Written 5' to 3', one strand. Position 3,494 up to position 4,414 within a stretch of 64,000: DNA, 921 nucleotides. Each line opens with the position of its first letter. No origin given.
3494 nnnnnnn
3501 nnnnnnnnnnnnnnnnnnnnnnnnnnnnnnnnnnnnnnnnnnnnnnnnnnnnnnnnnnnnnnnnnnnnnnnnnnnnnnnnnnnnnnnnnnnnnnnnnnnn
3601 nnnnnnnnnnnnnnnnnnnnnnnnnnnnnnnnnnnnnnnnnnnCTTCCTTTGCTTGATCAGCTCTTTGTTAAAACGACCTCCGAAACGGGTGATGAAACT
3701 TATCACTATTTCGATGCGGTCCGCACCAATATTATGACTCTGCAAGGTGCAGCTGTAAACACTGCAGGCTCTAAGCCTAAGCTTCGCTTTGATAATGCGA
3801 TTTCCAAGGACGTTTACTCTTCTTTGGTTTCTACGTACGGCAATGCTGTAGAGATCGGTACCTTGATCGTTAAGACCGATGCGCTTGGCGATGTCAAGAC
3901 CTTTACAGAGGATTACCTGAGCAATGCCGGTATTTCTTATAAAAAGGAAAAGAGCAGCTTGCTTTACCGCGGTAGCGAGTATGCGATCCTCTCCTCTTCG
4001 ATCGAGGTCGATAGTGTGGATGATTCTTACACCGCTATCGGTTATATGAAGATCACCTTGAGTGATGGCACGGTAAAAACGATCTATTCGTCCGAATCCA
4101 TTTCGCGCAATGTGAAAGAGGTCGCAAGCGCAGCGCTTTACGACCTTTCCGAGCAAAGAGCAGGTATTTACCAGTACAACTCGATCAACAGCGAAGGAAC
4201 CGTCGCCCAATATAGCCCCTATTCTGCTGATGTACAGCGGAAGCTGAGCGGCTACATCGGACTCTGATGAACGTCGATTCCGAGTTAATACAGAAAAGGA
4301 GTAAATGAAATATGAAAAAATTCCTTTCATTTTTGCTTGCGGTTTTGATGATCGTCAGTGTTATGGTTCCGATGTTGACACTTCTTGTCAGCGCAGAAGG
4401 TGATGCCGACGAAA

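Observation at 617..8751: Two adjacent giant secreted mosaic proteins built from lamin-tail-domain-like modules, immediately upstream of the dcw cluster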

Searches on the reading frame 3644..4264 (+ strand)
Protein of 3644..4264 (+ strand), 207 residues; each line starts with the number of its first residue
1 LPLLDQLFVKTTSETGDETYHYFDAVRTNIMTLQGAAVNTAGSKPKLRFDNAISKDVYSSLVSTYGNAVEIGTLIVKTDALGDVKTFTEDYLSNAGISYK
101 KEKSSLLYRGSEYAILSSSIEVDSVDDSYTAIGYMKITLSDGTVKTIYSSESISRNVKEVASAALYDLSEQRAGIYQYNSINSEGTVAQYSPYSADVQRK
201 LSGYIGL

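Call 15: search_protein_families(library=pfam, max_evalue=10, proteins=[window:3644-4264:+])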
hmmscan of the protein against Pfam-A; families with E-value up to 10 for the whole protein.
seq(207 aa): 2 families
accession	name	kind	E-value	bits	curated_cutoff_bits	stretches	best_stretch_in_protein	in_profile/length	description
PF12187.14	VirArc_Nuclease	-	0.0024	17.9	20.1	1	51-150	60-150/190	Viral/Archaeal nuclease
PF07202.18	Tcp10_C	-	0.21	11.7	36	1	133-150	3-20/35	T-complex protein 10 C-terminus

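Call 43: search_solved_structures(query=A2, max_evalue=10)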
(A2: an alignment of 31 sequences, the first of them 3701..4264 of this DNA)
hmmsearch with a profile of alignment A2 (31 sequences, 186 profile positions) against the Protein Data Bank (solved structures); distinct sequences matched with E-value up to 10: 0.

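Call 44: search_protein_families(library=pfam, alignment_id=A2, max_evalue=1)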
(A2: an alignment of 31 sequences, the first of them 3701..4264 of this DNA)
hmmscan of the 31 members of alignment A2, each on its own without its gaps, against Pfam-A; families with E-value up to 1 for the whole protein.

A. member 1, window:3701-4264:+ (188 aa): 1 family
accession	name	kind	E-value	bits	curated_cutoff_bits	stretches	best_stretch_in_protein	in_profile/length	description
PF12187.14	VirArc_Nuclease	-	0.002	18.2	20.1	1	32-131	60-150/190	Viral/Archaeal nuclease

B. families by the number of members that match (of 31 scanned): 20 families
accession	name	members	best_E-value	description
PF20608.4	Phage_tube_C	2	0.03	Phage tail tube protein C-terminal domain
PF09413.15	DUF2007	1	0.0014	Putative prokaryotic signal transducing protein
PF12187.14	VirArc_Nuclease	1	0.002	Viral/Archaeal nuclease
PF03122.19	Herpes_MCP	1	0.0059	Herpes virus major capsid protein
PF05919.16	Mitovir_RNA_pol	1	0.01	Mitovirus RNA-dependent RNA polymerase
PF22345.2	GLMA_C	1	0.015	GLMA, C-terminal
PF03442.20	CBM_X2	1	0.015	Carbohydrate binding domain X2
PF13648.12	Lipocalin_4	1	0.063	Lipocalin-like domain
PF11504.14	Colicin_Ia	1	0.07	Colicin Ia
PF16246.10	DUF4903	1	0.078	Domain of unknown function (DUF4903)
PF11008.14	DUF2846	1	0.085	Protein of unknown function (DUF2846)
PF05705.20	DUF829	1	0.09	Eukaryotic protein of unknown function (DUF829)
PF20195.4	DUF6558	1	0.1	Phage tail protein N-terminal domain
PF23478.1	YKL104W-A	1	0.1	YKL104W-A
PF17779.7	NOD2_WH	1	0.16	NOD2 winged helix domain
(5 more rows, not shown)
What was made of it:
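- The borderline VirArc_Nuclease hit occurs in 1 of 31 members (call 44).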

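Call 47: predict_structure(alignment_id=A2)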
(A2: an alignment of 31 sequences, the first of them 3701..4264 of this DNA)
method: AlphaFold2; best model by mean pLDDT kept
length: 188 residues; sequences in the alignment: 31
mean_pLDDT: 93.5   pTM: 0.86
mean pLDDT of the five models: 93.5, 91.5, 90.6, 90.3, 89.2
residues with pLDDT >= 90: 161; 70-90: 25; 50-70: 1; < 50: 1
segments of 3 or more residues with pLDDT < 50: none
pLDDT, mean of each block of 10 residues (from residue 1): 79 88 91 96 95 98 96 98 96 96 95 97 96 96 95 95 83 94 92
secondary structure, 60 per line:
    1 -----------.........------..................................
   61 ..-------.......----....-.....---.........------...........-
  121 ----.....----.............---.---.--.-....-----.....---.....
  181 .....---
elements in order: E12-20 E27-35 H36-49 E50-58 H59-62 H70-76 E81-84 E86-90 E94-102 E109-119 E125-129 E134-137 H138-146 E159-162 E168-172 H176-185
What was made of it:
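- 3701..4264 (+): CTD of A: C-terminal Ig-like beta-sandwich with helical insertions; no Pfam or NCBIfam model. AF2 pLDDT 93.5, pTM 0.86 (call 47).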

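Call 50: fold_search(model_id=the predicted structure, library=pdb)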
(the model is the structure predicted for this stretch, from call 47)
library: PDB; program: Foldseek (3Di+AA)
matches with E <= 10: 1313; with E <= 0.001: 5
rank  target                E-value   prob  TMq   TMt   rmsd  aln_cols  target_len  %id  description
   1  1jf6_A                3.1e-04  1.00  0.37  0.15   9.7       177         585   10  Crystal structure of thermoactinomyces vulgaris r-47 alpha-amylase mutant F286Y (released 2002-05-22)
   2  1wzk_A                5.2e-04  1.00  0.38  0.15   9.8       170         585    9  Thermoactinomyces vulgaris R-47 alpha-amylase II (TVA II) mutatnt D465N (released 2005-03-22)
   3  1wzm_A                5.8e-04  1.00  0.36  0.14  10.0       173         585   10  Thermoactinomyces vulgaris R-47 alpha-amylase II (TVA II) mutatnt R469K (released 2005-03-22)
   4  1wzl_A                8.7e-04  1.00  0.37  0.14  10.0       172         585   10  Thermoactinomyces vulgaris R-47 alpha-amylase II (TVA II) mutatnt R469L (released 2005-03-22)
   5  1vfm_A                9.7e-04  1.00  0.37  0.14   5.1       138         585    9  Crystal structure of Thermoactinomyces vulgaris R-47 alpha-amylase 2/alpha-cyclodextrin complex (released 2005-02-08)
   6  1jf5_A                1.6e-03  1.00  0.36  0.14   5.1       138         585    9  CRYSTAL STRUCTURE OF THERMOACTINOMYCES VULGARIS R-47 ALPHA-AMYLASE 2 MUTANT F286A (released 2002-05-22)
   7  1jib_A                2.3e-03  0.99  0.37  0.14  10.0       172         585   10  Complex of Alpha-amylase II (TVA II) from Thermoactinomyces vulgaris R-47 with Maltotetraose Based on a Crystal Soaked (released 2001-07-25)
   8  7d9b                  2.4e-03  1.00  0.33  0.12   6.1       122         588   11  Crystal structure of alpha-glucosidase (released 2021-08-11)
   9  7d9c_A                2.4e-03  1.00  0.33  0.12   6.1       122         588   11  Alpha-glucosidase from Weissella cibaria BBK-1 bound with maltose (released 2021-08-11)
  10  7ehh_A                2.7e-03  1.00  0.34  0.13   6.4       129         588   11  Crystal structure of alpha-glucosidase from Weissella cibaria BKK1 in complex with maltose (released 2021-08-11)
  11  9xvi_C                3.4e-03  0.90  0.28  0.09  10.0       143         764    7  Arabidopsis ISA2-ISA1-ISA1-ISA2 heterotetramer (released 2026-04-08)
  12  7w65_E                4.8e-03  0.98  0.32  0.21   6.2       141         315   11  Crystal structure of minor pilin TcpB from Vibrio cholerae complexed with secreted protein TcpF (released 2022-11-09)
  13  4gej_J                4.8e-03  0.75  0.23  0.31  10.1       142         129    9  N-terminal domain of VDUP-1 (released 2013-02-27)
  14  3oc5                  5.7e-03  0.99  0.33  0.24   6.4       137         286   12  Crystal Structure of the vibrio cholerae secreted colonization factor TcpF (released 2011-04-20)
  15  1j0h_A                5.7e-03  0.97  0.35  0.13  11.3       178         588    8  Crystal structure of Bacillus stearothermophilus neopullulanase (released 2003-01-28)
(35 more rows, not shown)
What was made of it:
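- The CTD's best fold matches are weak (TM <= 0.38) and generic Ig-like or CBM-like folds (call 50). The CTD's best, though weak, match is the N-domain of TVAII, which I take to be CBM34-type (call 50).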

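Call 51: find_homologous_proteins(query=A2, max_evalue=0.001)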
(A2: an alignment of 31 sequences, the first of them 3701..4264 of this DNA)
Query A2 (31 sequences) (188 aa, profile of the alignment): 4 proteins with E <= 0.001 among 3695 candidates.
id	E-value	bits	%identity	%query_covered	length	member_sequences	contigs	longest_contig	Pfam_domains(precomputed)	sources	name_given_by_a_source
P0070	2.4e-58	215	73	100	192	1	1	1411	-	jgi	jgi:hypothetical protein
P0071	4.2e-56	208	76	100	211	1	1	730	-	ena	-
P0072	1.2e-47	180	22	79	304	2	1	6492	-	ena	-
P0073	6.5e-41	158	79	80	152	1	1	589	-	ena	-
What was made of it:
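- Tried and rejected: It returned only four fragments (call 51).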

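Call 57: search_protein_representatives(alignment_id=A2)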
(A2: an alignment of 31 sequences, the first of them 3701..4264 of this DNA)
Query: 31 sequences, 186 profile positions. Proteins with E-value up to 0.001 (for the whole library): 1766; up to 1e-10: 683; up to 1e-30: 35. The best 150 are listed.
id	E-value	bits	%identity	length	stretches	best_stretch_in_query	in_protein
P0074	2.0e-61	223.3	-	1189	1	1-183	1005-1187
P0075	2.1e-61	223.2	-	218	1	1-185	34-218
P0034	2.0e-60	220.0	-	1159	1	1-185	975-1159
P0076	2.1e-60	220.0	-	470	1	1-185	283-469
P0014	5.0e-60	218.7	-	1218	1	1-185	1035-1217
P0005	1.1e-58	214.3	-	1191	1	1-185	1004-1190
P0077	1.1e-58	214.3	-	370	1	1-185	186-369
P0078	7.4e-57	208.4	-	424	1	2-185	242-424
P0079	2.2e-56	206.8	-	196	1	1-185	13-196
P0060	2.6e-56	206.6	-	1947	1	1-185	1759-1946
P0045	1.8e-55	203.8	-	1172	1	1-185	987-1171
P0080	3.0e-53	196.6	-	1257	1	1-185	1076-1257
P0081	6.5e-51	189.0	-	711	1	1-185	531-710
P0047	2.9e-50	186.9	-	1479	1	4-185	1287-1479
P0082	1.3e-48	181.5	-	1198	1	1-185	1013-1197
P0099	6.4e-31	123.8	-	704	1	8-185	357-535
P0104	1.7e-29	119.2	-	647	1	11-185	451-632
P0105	3.2e-29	118.3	-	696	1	6-184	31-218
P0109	6.4e-28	114.0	-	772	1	9-184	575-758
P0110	9.2e-28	113.5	-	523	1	9-185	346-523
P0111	1.0e-27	113.3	-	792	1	10-184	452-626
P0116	7.7e-27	110.5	-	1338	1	9-185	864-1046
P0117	8.1e-27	110.4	-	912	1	9-184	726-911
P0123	4.2e-26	108.1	-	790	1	10-183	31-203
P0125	1.0e-25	106.8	-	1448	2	15-184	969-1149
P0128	1.9e-25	106.0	-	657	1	14-184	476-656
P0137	9.6e-25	103.7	-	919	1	10-184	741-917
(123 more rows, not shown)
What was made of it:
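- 3701..4264 (+): 1,766 clusters in the exhaustive HMMER search (call 57).
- Tried and rejected: The exhaustive search was used instead (call 57).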

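Call 59: search_protein_families(library=pfam, max_evalue=0.001, proteins=[P0099, P0104, P0105, P0109, P0110, P0111, P0117, P0123, P0128, P0137])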
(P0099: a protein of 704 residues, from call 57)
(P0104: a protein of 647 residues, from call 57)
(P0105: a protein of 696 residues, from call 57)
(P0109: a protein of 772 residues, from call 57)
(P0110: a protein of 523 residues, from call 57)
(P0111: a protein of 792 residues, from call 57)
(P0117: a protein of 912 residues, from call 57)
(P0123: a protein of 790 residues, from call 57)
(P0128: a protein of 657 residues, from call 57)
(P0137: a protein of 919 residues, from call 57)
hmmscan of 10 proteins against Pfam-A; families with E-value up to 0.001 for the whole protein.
P0099 (704 aa): 1 family
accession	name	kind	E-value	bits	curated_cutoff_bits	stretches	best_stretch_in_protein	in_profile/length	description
PF00041.27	fn3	-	3.8e-10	40.3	25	1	164-243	2-82/84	Fibronectin type III domain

P0104 (647 aa): 1 family
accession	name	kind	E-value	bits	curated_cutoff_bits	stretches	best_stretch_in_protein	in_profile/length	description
PF04734.18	Ceramidase_alk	-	4.8e-12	45.7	32.1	1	60-236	32-231/509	Neutral/alkaline non-lysosomal ceramidase, N-terminal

P0105 (696 aa): 1 family
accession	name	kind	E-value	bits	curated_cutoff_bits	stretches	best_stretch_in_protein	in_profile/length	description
PF00753.33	Lactamase_B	-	1.4e-05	25.5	22.7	1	399-471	3-69/196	Metallo-beta-lactamase superfamily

P0109 (772 aa): 1 family
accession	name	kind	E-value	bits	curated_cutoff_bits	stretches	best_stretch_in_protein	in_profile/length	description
PF00149.33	Metallophos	-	3.5e-07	31.3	21.5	1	51-267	2-188/191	Calcineurin-like phosphoesterase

P0110 (523 aa): 0 families

P0111 (792 aa): 0 families

P0117 (912 aa): 0 families

P0123 (790 aa): 0 families

P0128 (657 aa): 0 families

P0137 (919 aa): 0 families

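Call 61: list_cluster_members(proteins=[P0099, P0104, P0105, P0109, P0110, P0117, P0123, P0137, P0116, P0125])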
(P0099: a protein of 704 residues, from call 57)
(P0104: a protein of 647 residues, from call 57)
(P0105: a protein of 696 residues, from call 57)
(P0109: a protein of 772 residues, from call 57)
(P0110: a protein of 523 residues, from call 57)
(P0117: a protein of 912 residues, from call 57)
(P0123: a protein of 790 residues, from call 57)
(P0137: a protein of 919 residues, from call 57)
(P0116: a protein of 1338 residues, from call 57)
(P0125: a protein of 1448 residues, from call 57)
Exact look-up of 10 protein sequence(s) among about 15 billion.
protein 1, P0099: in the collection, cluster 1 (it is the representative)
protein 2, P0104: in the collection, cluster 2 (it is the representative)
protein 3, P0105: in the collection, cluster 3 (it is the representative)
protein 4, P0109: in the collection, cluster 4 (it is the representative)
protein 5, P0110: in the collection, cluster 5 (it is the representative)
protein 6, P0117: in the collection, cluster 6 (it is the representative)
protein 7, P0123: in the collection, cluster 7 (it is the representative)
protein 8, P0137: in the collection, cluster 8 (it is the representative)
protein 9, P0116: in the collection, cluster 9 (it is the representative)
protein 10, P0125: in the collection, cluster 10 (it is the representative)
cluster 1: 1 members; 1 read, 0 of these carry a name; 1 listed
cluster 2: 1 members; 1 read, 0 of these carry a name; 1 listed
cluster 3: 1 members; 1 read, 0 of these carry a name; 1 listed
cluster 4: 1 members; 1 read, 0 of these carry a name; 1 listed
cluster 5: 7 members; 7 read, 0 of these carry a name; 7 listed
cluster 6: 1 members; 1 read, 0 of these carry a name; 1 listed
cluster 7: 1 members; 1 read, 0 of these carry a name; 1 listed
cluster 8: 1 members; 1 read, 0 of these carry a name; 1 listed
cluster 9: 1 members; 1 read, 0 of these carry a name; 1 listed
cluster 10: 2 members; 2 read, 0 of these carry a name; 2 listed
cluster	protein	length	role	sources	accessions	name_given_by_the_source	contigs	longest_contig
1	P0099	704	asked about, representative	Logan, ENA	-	-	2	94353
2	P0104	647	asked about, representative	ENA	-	-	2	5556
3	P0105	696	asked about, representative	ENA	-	-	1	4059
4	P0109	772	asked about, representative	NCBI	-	-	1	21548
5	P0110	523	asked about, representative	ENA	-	-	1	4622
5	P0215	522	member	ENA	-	-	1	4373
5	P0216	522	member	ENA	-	-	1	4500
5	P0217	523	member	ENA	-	-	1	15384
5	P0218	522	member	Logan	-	-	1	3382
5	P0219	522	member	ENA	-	-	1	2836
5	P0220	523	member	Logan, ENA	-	-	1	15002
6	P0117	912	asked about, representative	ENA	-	-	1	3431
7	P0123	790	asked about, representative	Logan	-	-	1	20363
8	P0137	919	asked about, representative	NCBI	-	-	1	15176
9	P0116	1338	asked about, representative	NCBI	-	-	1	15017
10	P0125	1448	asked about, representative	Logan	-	-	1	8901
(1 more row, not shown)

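Call 79: fold_search(model_id=the predicted structure, library=viral)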
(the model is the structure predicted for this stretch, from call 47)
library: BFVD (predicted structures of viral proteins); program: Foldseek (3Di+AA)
matches with E <= 10: 959; with E <= 0.001: 0
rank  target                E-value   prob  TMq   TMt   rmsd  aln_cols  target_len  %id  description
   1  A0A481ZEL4            1.8e-03  0.47  0.18  0.17  16.9       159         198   11  Uncharacterized protein [Pithovirus LCPAC404]
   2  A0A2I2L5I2            3.4e-03  1.00  0.41  0.34   3.3       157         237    6  F-box domain-containing protein [Orpheovirus IHUMI-LCC2]
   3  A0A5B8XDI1            3.8e-03  0.80  0.26  0.20  14.4       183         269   10  Uncharacterized protein [Mortimer virus]
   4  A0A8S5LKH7            4.0e-03  0.98  0.30  0.37   5.9       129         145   10  Uncharacterized protein [Siphoviridae sp. ctnhN1]
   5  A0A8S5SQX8            5.0e-03  0.66  0.24  0.22  13.3       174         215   10  Uncharacterized protein [Podoviridae sp. ctXBg1]
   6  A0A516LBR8            5.3e-03  0.97  0.37  0.08  11.2       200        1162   12  (no name in the UniProt tables at hand)
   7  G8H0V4                5.3e-03  0.96  0.26  0.27   6.9       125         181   12  Glycoprotein US3 [macacine betaherpesvirus 8]
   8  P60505                6.3e-03  0.97  0.28  0.14   7.8       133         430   10  U21 glycoprotein [Human herpesvirus 7 (strain JI)]
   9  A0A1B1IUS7            8.4e-03  0.66  0.26  0.07  11.1       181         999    9  (no name in the UniProt tables at hand)
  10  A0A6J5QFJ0            9.4e-03  1.00  0.35  0.20   5.7       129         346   15  Glycine-rich domain-containing protein [uncultured Caudovirales phage]
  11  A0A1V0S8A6            9.4e-03  0.97  0.28  0.23   6.3       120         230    8  SWPV1-296 [Shearwaterpox virus]
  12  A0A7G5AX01            9.4e-03  0.85  0.23  0.12   7.6       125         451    9  MC002L [Molluscum contagiosum virus subtype 1]
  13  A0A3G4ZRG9            1.0e-02  0.33  0.19  0.19  16.4       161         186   15  Uncharacterized protein [Dasosvirus sp.]
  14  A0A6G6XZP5            1.1e-02  0.90  0.30  0.39  10.3       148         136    7  (no name in the UniProt tables at hand)
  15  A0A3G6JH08            1.5e-02  0.94  0.32  0.44   6.1       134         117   12  (no name in the UniProt tables at hand)
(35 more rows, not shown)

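Call 81: find_encoding_contigs(protein=P0116, flank=6000, max_places=2)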
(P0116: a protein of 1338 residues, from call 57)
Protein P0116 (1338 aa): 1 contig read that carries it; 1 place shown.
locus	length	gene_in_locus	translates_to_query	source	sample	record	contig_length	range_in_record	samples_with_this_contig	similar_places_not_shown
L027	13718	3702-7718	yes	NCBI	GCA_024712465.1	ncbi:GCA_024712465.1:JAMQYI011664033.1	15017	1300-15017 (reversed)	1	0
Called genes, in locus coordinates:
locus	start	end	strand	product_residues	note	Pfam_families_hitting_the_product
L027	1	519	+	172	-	?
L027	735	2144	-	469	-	PF17125:Methyltr_RsmF_N, PF01189:Methyltr_RsmB-F, PF13636:Methyltranf_PUA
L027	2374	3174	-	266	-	PF00165:HTH_AraC (weak), PF12833:HTH_18, PF00165:HTH_AraC (weak)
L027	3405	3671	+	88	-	-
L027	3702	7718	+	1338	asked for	PF08985:DP-EP (faint), PF03372:Exo_endo_phos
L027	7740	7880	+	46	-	-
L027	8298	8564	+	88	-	-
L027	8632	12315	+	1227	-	PF03372:Exo_endo_phos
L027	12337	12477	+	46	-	-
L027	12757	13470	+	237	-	PF27840:ScmC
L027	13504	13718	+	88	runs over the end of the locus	PF05402:PqqD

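Call 83: search_protein_families(library=ncbifam, max_evalue=1, proteins=[window:3701-4264:+])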
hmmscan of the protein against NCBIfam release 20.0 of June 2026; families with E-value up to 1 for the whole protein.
window:3701-4264:+ (188 aa): 1 family
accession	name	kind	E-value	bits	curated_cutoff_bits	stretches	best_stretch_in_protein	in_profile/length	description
TIGR03739.1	PRTRC_D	hypoth_equivalog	0.016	14.2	214.8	1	64-146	173-257/320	PRTRC system protein D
